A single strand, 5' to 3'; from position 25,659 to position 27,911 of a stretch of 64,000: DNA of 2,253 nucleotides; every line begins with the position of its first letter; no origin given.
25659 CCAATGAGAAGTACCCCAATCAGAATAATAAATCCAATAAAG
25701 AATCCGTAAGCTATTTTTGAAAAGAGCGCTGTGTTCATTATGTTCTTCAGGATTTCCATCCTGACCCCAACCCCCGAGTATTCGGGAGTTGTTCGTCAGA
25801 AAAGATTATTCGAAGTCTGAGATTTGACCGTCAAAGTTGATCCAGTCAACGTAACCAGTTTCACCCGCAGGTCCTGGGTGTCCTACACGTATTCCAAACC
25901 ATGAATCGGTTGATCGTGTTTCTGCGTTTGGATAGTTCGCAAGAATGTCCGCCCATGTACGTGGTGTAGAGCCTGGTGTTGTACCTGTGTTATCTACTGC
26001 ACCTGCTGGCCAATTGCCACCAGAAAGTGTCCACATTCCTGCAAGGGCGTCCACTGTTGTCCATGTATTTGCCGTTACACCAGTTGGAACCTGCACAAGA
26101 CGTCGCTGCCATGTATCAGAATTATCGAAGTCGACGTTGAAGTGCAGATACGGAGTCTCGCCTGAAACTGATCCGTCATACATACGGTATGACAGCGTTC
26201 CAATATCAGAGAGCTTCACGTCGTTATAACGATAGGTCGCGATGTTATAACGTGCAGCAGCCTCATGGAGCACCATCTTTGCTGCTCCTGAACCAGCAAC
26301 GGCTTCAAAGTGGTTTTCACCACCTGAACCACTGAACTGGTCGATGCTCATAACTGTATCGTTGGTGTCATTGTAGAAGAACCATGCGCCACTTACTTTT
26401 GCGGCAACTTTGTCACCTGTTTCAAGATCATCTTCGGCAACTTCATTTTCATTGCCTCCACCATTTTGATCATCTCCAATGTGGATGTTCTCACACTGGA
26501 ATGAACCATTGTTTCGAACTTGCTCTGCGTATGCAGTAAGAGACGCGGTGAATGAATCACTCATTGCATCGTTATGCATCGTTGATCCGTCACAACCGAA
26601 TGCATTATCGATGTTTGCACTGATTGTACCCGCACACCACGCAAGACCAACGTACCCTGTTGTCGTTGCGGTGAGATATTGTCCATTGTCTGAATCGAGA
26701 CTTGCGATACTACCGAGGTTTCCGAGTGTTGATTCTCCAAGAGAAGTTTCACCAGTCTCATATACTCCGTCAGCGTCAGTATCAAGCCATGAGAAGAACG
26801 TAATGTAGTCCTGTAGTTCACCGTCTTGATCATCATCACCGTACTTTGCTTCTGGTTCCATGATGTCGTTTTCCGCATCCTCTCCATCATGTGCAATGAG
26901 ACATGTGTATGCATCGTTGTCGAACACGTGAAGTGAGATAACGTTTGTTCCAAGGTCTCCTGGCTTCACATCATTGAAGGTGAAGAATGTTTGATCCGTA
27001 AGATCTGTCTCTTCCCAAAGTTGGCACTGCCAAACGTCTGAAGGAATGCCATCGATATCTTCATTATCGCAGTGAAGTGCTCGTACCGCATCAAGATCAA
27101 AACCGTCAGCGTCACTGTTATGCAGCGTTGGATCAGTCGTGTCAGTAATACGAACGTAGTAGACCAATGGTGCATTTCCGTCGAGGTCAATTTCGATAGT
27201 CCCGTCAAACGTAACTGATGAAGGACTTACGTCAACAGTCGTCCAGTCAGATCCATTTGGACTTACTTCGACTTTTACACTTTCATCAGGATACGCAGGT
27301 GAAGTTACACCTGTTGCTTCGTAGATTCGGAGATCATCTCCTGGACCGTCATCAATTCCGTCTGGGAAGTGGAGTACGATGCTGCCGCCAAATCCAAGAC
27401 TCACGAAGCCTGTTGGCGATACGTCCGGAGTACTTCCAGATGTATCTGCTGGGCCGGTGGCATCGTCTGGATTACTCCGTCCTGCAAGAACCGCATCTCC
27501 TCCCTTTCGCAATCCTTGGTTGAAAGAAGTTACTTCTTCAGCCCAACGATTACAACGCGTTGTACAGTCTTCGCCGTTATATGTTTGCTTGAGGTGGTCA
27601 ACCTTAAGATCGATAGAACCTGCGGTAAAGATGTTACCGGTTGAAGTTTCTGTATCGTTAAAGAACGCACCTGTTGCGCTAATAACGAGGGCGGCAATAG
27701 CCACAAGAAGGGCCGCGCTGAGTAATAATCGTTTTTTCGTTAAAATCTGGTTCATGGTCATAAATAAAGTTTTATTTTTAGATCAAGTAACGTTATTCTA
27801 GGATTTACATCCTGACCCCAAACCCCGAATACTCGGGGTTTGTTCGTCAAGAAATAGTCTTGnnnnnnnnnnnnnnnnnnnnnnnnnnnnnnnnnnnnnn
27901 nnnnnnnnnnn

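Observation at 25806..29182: Two paralogous TasA-like genes with near-identical N-termini and divergent lengths (439 and 651 aa)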

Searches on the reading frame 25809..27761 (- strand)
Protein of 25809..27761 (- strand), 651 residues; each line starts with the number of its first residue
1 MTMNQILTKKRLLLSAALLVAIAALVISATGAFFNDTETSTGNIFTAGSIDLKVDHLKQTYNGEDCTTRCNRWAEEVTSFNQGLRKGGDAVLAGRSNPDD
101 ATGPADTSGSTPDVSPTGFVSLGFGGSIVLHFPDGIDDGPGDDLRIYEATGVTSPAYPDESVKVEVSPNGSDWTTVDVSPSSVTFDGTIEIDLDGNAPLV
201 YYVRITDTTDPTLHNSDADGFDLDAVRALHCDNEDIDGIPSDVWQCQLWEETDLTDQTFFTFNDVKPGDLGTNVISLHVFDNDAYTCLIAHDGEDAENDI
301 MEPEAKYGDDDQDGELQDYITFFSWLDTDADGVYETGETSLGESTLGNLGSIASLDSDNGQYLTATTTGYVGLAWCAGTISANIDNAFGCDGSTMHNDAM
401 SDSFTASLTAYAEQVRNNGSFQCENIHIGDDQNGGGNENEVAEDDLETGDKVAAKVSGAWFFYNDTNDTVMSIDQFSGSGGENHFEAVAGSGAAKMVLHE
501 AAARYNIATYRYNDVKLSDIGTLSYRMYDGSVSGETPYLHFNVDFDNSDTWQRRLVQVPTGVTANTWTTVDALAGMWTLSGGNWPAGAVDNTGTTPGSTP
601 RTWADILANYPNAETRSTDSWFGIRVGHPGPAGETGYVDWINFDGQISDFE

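Call 4: search_protein_families(library=pfam, proteins=[window:25809-27761:-], max_evalue=0.01)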
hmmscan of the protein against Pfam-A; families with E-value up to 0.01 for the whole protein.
window:25809-27761:- (651 aa): 2 families
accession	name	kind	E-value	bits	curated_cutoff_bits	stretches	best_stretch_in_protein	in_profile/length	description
PF09149.16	DUF1935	-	0.0016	19.1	27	0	455-474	31-50/108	Domain of unknown function (DUF1935)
PF12389.13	Peptidase_M73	-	0.0045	17.3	22.5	1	21-56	15-49/196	Camelysin metallo-endopeptidase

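Call 5: search_protein_families(library=ncbifam, proteins=[window:25809-27761:-], max_evalue=0.01)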
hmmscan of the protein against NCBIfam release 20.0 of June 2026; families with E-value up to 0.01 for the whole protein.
window:25809-27761:- (651 aa): 1 family
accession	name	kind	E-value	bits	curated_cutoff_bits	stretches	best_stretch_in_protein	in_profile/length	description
TIGR04088.1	cognate_SipW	domain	7.7e-06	25.9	19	1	16-50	1-34/34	SipW-dependent-type signal peptide-containing protein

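Call 12: search_solved_structures(query=window:25809-27761:-, max_evalue=10, show_alignments=2)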
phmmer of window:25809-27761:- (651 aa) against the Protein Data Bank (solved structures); distinct sequences matched with E-value up to 10: 12.
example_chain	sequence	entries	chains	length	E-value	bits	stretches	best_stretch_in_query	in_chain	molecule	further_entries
1jew_R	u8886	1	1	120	0.057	15.3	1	231-290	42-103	COXSACKIEVIRUS AND ADENOVIRUS RECEPTOR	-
7dpz_K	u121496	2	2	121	0.058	15.3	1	231-290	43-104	Coxsackievirus and adenovirus receptor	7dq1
1kac_B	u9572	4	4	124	0.061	15.2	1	231-290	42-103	PROTEIN (COXSACKIE VIRUS AND ADENOVIRUS RECEPTOR) | Coxsackievirus and adenovirus receptor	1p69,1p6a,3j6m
2w9l_A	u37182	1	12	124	0.062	15.2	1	231-290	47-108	COXSACKIEVIRUS AND ADENOVIRUS RECEPTOR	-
1rsf_A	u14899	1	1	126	0.064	15.2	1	231-290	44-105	Coxsackievirus and adenovirus receptor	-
1eaj_A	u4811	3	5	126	0.064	15.2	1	231-290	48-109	COXSACKIE VIRUS AND ADENOVIRUS RECEPTOR | Coxsackievirus and adenovirus receptor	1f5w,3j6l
2wbw_B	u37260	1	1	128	0.067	15.1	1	231-290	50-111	COXSACKIEVIRUS AND ADENOVIRUS RECEPTOR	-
2j12_B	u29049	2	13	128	0.067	15.1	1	231-290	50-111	COXSACKIEVIRUS AND ADENOVIRUS RECEPTOR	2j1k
3j6n_K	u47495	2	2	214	0.14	14.1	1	252-289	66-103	Coxsackie and adenovirus receptor | Coxsackievirus and adenovirus receptor homolog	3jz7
3j6o_S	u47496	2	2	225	0.15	14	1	252-289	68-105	Coxsackie and adenovirus receptor | Coxsackievirus and adenovirus receptor homolog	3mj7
7w14_E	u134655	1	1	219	0.19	13.6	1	232-290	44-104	Coxsackievirus and adenovirus receptor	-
7vxz_E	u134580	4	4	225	0.2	13.5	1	232-290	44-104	Coxsackievirus and adenovirus receptor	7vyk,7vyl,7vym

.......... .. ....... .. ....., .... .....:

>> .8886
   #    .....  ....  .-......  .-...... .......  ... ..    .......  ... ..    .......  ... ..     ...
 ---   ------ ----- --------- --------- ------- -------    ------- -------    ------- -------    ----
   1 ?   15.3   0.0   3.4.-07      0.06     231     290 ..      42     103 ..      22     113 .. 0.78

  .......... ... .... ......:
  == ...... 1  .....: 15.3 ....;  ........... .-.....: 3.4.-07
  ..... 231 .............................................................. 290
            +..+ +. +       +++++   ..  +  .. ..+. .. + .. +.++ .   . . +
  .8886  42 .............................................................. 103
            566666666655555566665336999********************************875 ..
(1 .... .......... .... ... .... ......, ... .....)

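Call 14: find_homologous_proteins(query=window:25809-27761:-, max_evalue=0.001)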
Query window:25809-27761:- (651 aa): 484 proteins with E <= 0.001 among 8000 candidates; the best 120 are listed.
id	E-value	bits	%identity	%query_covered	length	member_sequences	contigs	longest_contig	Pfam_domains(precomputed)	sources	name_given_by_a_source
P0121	0.0e+0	1495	100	100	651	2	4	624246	-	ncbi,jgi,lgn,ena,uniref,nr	ncbi:hypothetical protein GW943_02395 [Candidatus Parcubacteria bacterium]|uniref:Ig-like domain-con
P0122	1.0e-180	621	65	66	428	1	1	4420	-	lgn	-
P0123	3.7e-177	609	65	65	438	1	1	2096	-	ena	-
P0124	1.4e-174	601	65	64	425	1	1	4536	PF12389.14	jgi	jgi:predicted ribosomally synthesized peptide with SipW-like signal peptide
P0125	1.6e-169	584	65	64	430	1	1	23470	-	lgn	-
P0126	1.0e-168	581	65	65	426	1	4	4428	PF12389.14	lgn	-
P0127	1.1e-155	538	59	64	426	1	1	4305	-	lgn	-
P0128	5.3e-140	486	54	62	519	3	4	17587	PF12389.14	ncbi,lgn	-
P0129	2.3e-130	455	52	61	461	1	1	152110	PF12389.14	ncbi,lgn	-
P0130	1.1e-129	452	51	62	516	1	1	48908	PF12389.14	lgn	-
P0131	2.4e-129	451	52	64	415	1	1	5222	PF00754.32,PF12389.14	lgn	-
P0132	4.8e-128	447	50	61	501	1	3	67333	PF12389.14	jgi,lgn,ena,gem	-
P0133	5.4e-126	440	50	62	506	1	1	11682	PF12389.14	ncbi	-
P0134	1.6e-125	439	53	65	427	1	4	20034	-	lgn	-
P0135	9.0e-125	436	49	61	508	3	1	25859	PF12389.14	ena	-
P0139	5.7e-122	427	52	64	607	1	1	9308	PF00754.32,PF12389.14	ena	-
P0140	8.9e-122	426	52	61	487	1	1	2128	PF12389.14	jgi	-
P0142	4.8e-117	411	49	63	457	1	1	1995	PF12389.14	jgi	jgi:predicted ribosomally synthesized peptide with SipW-like signal peptide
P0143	6.1e-117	410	50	62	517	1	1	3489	PF12389.14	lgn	-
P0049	1.7e-100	356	73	28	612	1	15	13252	PF12389.14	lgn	-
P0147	2.1e-95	339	37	95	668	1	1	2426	PF04862.19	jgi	jgi:hypothetical protein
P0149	3.2e-92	329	42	62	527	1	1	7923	PF12389.14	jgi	jgi:predicted ribosomally synthesized peptide with SipW-like signal peptide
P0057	2.3e-90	322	39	92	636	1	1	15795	-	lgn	-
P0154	1.4e-84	303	44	64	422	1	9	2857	PF12389.14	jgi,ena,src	-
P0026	7.4e-83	298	59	28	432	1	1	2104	PF12389.14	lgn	-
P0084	1.9e-79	286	60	28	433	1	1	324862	PF12389.14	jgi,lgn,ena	-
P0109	6.2e-79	285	57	28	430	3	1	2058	PF12389.14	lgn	-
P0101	9.1e-79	284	44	64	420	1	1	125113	PF12389.14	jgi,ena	-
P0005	2.2e-78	283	50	33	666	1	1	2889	PF11999.14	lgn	-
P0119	3.7e-78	282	57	28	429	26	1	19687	PF12389.14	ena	-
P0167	4.4e-78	282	57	29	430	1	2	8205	PF12389.14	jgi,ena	jgi:predicted ribosomally synthesized peptide with SipW-like signal peptide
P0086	4.5e-78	282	42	64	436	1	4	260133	PF12389.14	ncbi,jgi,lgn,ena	-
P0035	5.2e-78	282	56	28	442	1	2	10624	PF12389.14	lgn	-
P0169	2.6e-77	279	54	30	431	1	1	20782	PF12389.14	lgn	-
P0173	1.4e-76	277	43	64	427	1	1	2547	PF12389.14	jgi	-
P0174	1.5e-76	277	54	29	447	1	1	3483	PF12389.14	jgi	-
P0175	2.0e-76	276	43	64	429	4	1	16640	PF12389.14,PF04862.19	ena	-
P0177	3.4e-76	276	40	64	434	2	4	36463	PF12389.14,PF04862.19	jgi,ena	-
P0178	4.0e-76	275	54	30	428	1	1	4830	PF12389.14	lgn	-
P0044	4.9e-76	275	56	31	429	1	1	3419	PF12389.14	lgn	-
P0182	1.9e-75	273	40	65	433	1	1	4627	PF12389.14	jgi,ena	-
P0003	2.4e-75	273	56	28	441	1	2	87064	PF12389.14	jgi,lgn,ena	jgi:predicted ribosomally synthesized peptide with SipW-like signal peptide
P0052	5.7e-75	272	57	28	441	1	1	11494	PF12389.14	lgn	-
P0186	1.6e-74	270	41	64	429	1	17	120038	PF00629.31,PF04862.19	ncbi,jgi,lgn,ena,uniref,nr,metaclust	ncbi:MAG: hypothetical protein A3B89_00865 [Candidatus Buchananbacteria bacterium RIFCSPHIGHO2_02_FU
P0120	1.8e-74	270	40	65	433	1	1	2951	PF12389.14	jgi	jgi:predicted ribosomally synthesized peptide with SipW-like signal peptide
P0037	3.6e-74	269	57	28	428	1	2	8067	PF12389.14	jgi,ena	jgi:predicted ribosomally synthesized peptide with SipW-like signal peptide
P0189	8.0e-73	264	53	29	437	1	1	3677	PF12389.14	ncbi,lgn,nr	ncbi:MAG: SipW-dependent-type signal peptide-containing protein [Candidatus Pacebacteria bacterium]|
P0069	8.3e-73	264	51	29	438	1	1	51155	PF12389.14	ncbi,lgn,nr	ncbi:MAG: hypothetical protein JW740_02855 [Candidatus Zambryskibacteria bacterium]|nr:hypothetical 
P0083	1.0e-72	264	51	30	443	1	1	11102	PF12389.14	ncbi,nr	ncbi:MAG: TasA family protein [bacterium]|nr:TasA family protein [bacterium]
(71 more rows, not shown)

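Call 19: search_protein_families(library=pfam, proteins=[P0147, P0139, P0186], max_evalue=1)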
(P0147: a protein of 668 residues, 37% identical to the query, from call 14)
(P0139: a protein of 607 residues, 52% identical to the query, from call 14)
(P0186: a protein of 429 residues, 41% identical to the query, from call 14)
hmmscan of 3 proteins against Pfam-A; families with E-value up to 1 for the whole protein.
P0147 (668 aa): 2 families
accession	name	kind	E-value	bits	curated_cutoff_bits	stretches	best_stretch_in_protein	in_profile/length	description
PF04862.18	DUF642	-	2.9e-06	27.6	27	1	162-253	66-156/157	Protein of unknown function (DUF642)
PF12389.13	Peptidase_M73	-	0.001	19.4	22.5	1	9-55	3-49/196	Camelysin metallo-endopeptidase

P0139 (607 aa): 3 families
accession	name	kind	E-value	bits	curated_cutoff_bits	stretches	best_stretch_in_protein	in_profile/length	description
PF00754.31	F5_F8_type_C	-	8.4e-06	26.4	28.2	1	137-204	49-120/127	F5/8 type C domain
PF12389.13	Peptidase_M73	-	2e-05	24.9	22.5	1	10-51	8-50/196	Camelysin metallo-endopeptidase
PF22633.2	F5_F8_type_C_2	-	0.00027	21.9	27.8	1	137-196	34-91/91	NedA-like, galactose-binding domain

P0186 (429 aa): 5 families
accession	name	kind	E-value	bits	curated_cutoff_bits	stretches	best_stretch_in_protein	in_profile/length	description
PF04862.18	DUF642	-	9.2e-09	35.7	27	1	69-229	2-157/157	Protein of unknown function (DUF642)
PF00629.30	MAM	-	1.1e-06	29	26.4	1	75-234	3-158/158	MAM domain, meprin/A5/mu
PF12389.13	Peptidase_M73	-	9e-05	22.8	22.5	1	2-49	4-50/196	Camelysin metallo-endopeptidase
PF08139.17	LPAM_1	-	0.088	13.7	20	1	1-16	1-16/18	Prokaryotic membrane lipoprotein lipid attachment site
PF01304.22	Gas_vesicle_C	-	0.14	12.4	21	1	352-366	4-18/33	Gas vesicles protein GVPc repeated domain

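Call 48: predict_structure(alignment_id=A3)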
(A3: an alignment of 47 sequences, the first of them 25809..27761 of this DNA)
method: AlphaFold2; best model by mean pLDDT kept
length: 651 residues; sequences in the alignment: 47
mean_pLDDT: 84.2   pTM: 0.57
mean pLDDT of the five models: 84.2, 83.6, 80.8, 80.5, 72.4
residues with pLDDT >= 90: 325; 70-90: 230; 50-70: 67; < 50: 29
segments of 3 or more residues with pLDDT < 50: 28-47, 430-436
pLDDT, mean of each block of 10 residues (from residue 1): 63 76 60 35 47 86 73 94 96 95 83 80 97 82 87 72 90 85 73 74 95 91 91 60 67 79 86 91 91 78 62 84 92 91 86 91 92 94 86 87 85 90 77 54 95 93 94 93 94 94 93 92 93 88 86 89 93 96 90 93 96 87 82 92 92 87
secondary structure, 60 per line:
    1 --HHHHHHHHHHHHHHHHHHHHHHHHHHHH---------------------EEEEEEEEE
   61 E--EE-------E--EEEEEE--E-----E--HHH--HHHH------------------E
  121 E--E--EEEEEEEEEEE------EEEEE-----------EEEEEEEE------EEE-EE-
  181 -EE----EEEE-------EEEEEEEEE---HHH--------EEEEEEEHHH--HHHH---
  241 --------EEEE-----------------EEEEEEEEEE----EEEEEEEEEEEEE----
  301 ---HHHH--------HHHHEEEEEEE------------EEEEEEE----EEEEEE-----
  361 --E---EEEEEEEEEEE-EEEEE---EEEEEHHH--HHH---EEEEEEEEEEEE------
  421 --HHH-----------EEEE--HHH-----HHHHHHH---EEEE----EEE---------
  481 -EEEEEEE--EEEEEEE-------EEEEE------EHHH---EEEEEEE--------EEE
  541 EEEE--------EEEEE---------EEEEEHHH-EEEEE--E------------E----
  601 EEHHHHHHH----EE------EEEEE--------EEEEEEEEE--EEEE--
elements in order: H3-30 E52-61 E76-81 H98-101 E127-137 E144-148 E160-167 E174-176 E188-191 E199-207 E222-228 H234-237 E249-252 E270-279 E284-296 H304-307 H316-319 E320-326 E339-345 E350-355 E367-377 E379-383 E387-391 E403-414 E437-440 H451-457 E461-464 E469-471 E482-488 E491-497 E505-509 E523-529 E538-544 E553-557 E567-571 E576-580 H603-609 E622-626 E635-643 E646-649

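Call 50: fold_search(model_id=the predicted structure, library=pdb)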
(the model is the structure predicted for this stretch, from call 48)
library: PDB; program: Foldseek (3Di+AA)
matches with E <= 10: 1193; with E <= 0.001: 4
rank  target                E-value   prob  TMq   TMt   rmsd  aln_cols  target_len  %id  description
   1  7nsn_A                4.8e-07  0.97  0.14  0.09  22.7       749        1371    8  Multi-domain GH92 alpha-1,2-mannosidase from Neobacillus novalis: mannoimidazole complex (released 2022-09-21)
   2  8ziy_A                1.5e-05  0.85  0.13  0.14  20.8       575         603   11  trypsinogen-EP-E574A (released 2025-05-21)
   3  8zi4_A                5.8e-05  0.72  0.12  0.13  20.7       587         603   11  Cryo-EM structure of wtEP-trypsinogen (released 2025-05-21)
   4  8h3u_A                2.1e-04  0.69  0.13  0.14  19.2       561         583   10  Inhibitor-bound EP, polyA model (released 2022-11-23)
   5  4b60_B                1.4e-03  0.38  0.10  0.18  19.1       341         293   12  Structure of rFnBPA(189-505) in complex with fibrinogen gamma chain C- terminal peptide (released 2013-10-09)
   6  2qqi                  2.0e-03  0.57  0.13  0.23  18.7       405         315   10  Crystal Structure of the b1b2 Domains from Human Neuropilin-1 (released 2007-11-20)
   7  9eou_A                2.1e-03  0.63  0.13  0.23  17.9       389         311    8  Crystal Structure of the b1b2 domains from Human Neuropilin-1 in complex with a peptide. (released 2024-06-26)
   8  8hgg_C                2.1e-03  0.33  0.15  0.07  32.7       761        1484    8  Structure of 2:2 PAPP-A.ProMBP complex (released 2023-01-11)
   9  8aur_A                2.4e-03  0.99  0.15  0.37  16.4       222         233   10  Cryo-EM structure of a TasA fibre (released 2022-11-30)
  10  5ift_A                2.7e-03  0.33  0.10  0.08  19.0       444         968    9  STRUCTURE OF E298Q-BETA-GALACTOSIDASE FROM ASPERGILLUS NIGER IN COMPLEX WITH 3-b-Galactopyranosyl glucose (released 2017-04-19)
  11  2qqm_A                2.9e-03  0.60  0.13  0.18  17.0       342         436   10  Crystal Structure of the a2b1b2 Domains from Human Neuropilin-1 (released 2007-11-20)
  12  6bqm                  2.9e-03  0.30  0.13  0.17  25.9       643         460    8  Secreted serine protease VesC from Vibrio cholerae (released 2018-11-28)
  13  4b60_A                3.7e-03  0.35  0.11  0.20  19.1       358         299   11  Structure of rFnBPA(189-505) in complex with fibrinogen gamma chain C- terminal peptide (released 2013-10-09)
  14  6ao6                  4.4e-03  0.21  0.10  0.18  19.6       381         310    9  Crystal structure of H108A peptidylglycine alpha-hydroxylating monooxygenase (PHM) (released 2018-07-18)
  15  5e1r_B                4.4e-03  0.06  0.06  0.09  22.3       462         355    8  Crystal structure of pecan (carya illinoinensis) vicilin, a new food allergen (released 2016-08-10)
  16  4oyu_B                4.9e-03  1.00  0.17  0.55   4.7       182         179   10  Crystal structure of the N-terminal domains of muskelin (released 2015-02-11)
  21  4oyu_A                5.7e-03  1.00  0.18  0.55   5.0       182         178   10  Crystal structure of the N-terminal domains of muskelin (released 2015-02-11)
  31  4a6o_A                1.1e-02  1.00  0.17  0.61   6.1       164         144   13  CpGH89CBM32-4, produced by Clostridium perfringens, in complex with glcNAc-alpha-1,4-galactose (released 2012-04-04)
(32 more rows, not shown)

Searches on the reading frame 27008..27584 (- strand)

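Call 19: search_protein_families(library=pfam, proteins=[window:27008-27584:-], max_evalue=1)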
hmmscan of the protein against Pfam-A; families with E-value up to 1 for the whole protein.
window:27008-27584:- (192 aa): 2 families
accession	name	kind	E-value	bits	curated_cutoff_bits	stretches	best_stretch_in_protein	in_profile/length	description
PF00754.31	F5_F8_type_C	-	0.021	15.4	28.2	1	101-150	64-114/127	F5/8 type C domain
PF22633.2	F5_F8_type_C_2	-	0.026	15.6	27.8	1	98-145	46-90/91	NedA-like, galactose-binding domain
